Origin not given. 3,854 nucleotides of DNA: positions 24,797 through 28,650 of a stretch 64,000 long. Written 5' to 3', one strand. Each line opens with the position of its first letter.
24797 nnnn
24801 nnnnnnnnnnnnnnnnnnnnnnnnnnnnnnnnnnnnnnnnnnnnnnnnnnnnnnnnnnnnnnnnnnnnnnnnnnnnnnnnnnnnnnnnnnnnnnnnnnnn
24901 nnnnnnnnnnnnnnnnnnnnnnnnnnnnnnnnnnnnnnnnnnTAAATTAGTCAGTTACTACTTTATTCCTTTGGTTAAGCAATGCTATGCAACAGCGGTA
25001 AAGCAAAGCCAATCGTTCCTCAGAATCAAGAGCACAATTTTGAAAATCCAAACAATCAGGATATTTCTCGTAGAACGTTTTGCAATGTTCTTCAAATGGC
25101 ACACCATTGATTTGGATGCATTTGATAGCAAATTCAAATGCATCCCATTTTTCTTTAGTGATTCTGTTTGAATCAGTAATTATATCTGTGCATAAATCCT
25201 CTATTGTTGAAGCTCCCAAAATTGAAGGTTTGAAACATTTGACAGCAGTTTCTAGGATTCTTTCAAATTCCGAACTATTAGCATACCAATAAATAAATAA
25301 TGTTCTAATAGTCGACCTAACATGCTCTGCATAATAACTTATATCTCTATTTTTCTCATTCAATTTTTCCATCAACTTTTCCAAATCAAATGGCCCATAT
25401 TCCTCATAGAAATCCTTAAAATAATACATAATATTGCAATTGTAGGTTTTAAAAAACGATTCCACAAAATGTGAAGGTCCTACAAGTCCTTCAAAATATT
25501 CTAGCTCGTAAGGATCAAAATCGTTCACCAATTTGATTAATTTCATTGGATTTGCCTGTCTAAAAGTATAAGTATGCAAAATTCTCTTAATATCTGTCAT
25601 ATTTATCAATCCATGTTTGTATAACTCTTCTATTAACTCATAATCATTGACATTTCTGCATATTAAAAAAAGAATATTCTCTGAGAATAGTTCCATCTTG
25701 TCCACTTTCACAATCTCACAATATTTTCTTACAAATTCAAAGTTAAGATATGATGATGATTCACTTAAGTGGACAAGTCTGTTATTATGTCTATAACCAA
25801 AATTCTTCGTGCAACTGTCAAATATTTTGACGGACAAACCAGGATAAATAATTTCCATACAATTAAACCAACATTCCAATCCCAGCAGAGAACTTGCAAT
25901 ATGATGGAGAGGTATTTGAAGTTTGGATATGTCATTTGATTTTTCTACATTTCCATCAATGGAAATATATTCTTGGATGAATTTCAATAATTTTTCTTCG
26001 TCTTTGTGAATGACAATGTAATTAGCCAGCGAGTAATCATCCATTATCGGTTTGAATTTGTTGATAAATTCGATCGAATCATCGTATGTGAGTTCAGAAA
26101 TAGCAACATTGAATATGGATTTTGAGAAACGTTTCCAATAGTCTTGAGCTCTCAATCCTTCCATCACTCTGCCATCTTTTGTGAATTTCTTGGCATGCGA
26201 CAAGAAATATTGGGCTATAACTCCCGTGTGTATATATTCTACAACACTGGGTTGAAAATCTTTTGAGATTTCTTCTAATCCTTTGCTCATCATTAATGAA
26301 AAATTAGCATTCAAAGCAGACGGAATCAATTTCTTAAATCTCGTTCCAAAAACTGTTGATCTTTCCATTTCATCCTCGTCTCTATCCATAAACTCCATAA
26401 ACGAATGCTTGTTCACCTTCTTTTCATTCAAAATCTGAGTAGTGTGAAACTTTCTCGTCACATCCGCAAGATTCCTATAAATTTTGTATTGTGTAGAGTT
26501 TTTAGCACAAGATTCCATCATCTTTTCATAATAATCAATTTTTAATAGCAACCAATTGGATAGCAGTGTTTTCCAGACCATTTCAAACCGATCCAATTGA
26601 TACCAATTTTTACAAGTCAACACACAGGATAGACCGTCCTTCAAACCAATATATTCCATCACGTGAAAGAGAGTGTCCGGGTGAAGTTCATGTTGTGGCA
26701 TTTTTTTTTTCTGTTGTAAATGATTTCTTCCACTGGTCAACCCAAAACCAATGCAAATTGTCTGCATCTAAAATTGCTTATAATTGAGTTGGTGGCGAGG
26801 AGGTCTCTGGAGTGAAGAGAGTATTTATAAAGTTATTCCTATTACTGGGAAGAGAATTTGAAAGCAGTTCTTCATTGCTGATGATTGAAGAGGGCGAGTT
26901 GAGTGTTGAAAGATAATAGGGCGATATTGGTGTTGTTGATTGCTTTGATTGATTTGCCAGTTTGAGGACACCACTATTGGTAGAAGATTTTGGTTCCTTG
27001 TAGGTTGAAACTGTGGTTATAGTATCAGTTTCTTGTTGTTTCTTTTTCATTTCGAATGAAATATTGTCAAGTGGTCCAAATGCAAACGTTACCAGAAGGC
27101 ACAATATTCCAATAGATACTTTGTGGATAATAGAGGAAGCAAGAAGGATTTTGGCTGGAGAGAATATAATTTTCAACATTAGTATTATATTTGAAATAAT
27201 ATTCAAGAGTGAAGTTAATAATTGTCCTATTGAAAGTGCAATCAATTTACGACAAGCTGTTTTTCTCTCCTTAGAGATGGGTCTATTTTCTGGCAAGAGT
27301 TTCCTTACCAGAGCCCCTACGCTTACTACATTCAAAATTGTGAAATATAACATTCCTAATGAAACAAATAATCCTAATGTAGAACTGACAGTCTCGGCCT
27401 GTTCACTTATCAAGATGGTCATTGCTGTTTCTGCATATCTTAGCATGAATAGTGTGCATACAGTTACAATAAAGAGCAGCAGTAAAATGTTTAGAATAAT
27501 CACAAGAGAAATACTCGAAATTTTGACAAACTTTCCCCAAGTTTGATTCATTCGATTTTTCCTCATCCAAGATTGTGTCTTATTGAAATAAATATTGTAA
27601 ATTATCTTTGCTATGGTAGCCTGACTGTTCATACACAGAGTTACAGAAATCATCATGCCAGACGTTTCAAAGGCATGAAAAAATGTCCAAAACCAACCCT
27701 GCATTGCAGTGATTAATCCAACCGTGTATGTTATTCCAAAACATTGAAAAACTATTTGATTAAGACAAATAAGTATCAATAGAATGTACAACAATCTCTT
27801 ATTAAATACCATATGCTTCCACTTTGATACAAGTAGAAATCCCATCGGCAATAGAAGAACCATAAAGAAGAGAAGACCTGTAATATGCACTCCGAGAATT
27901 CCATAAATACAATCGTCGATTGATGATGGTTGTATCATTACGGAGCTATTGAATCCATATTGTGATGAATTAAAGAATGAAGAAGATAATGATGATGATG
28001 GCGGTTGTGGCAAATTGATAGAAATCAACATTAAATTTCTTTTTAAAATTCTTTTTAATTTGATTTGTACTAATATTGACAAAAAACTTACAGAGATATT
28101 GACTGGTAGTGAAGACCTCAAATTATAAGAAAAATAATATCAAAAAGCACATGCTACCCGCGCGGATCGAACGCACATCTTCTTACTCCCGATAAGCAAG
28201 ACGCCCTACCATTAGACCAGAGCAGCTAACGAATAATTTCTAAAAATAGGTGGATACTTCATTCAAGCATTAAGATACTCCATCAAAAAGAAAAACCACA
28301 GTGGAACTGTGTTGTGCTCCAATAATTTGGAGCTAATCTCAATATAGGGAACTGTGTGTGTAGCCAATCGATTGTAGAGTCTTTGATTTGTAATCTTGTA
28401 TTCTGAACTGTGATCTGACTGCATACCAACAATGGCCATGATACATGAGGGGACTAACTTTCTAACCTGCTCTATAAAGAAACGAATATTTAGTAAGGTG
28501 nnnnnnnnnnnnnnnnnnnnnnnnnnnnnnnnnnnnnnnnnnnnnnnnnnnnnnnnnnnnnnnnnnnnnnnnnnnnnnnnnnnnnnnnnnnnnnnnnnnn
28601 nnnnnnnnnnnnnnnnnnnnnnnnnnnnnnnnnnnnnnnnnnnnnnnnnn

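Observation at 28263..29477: F-box-like domain fused to a motif-degenerate Ras-like GTPase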

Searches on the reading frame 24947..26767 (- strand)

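Call 3: search_protein_families(library=pfam, proteins=[window:24947-26767:-], max_evalue=1)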
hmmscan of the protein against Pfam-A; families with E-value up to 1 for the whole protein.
window:24947-26767:- (606 aa): 5 families
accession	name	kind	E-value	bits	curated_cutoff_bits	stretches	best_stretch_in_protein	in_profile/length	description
PF12937.12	F-box-like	-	0.003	17.7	24.3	1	31-68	7-44/47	F-box-like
PF00646.38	F-box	-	0.023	15.1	20.5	1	28-58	4-34/43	F-box domain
PF24725.1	DUF7677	-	0.048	14.4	26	0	69-119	22-69/98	Domain of unknown function (DUF7677)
PF18511.6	F-box_5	-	0.15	12.1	25.5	1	33-60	9-37/42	F-box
PF14237.11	GYF_2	-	0.52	10.6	25.8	0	448-470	1-23/50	GYF domain 2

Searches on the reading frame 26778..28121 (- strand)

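Call 3: search_protein_families(library=pfam, proteins=[window:26778-28121:-], max_evalue=1)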
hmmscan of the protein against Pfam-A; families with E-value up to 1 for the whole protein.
window:26778-28121:- (447 aa): 1 family
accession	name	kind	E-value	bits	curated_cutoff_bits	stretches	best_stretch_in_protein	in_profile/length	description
PF22960.2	UBR1-like_wing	-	0.021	15.4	27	1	353-404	23-74/100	E3 ubiquitin-protein ligase UBR1-like, winged-helix domain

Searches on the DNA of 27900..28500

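Call 54: search_rna_families(source=window, start=27900, end=28500, threshold=evalue, max_evalue=0.01, show_alignments=1)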
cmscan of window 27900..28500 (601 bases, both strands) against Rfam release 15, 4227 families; matches with E-value up to 0.01: 1.
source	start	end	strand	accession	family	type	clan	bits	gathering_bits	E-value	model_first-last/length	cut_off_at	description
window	28152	28226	-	RF00005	tRNA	Gene; tRNA;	CL00001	39.4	29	8e-07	1-71/71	no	tRNA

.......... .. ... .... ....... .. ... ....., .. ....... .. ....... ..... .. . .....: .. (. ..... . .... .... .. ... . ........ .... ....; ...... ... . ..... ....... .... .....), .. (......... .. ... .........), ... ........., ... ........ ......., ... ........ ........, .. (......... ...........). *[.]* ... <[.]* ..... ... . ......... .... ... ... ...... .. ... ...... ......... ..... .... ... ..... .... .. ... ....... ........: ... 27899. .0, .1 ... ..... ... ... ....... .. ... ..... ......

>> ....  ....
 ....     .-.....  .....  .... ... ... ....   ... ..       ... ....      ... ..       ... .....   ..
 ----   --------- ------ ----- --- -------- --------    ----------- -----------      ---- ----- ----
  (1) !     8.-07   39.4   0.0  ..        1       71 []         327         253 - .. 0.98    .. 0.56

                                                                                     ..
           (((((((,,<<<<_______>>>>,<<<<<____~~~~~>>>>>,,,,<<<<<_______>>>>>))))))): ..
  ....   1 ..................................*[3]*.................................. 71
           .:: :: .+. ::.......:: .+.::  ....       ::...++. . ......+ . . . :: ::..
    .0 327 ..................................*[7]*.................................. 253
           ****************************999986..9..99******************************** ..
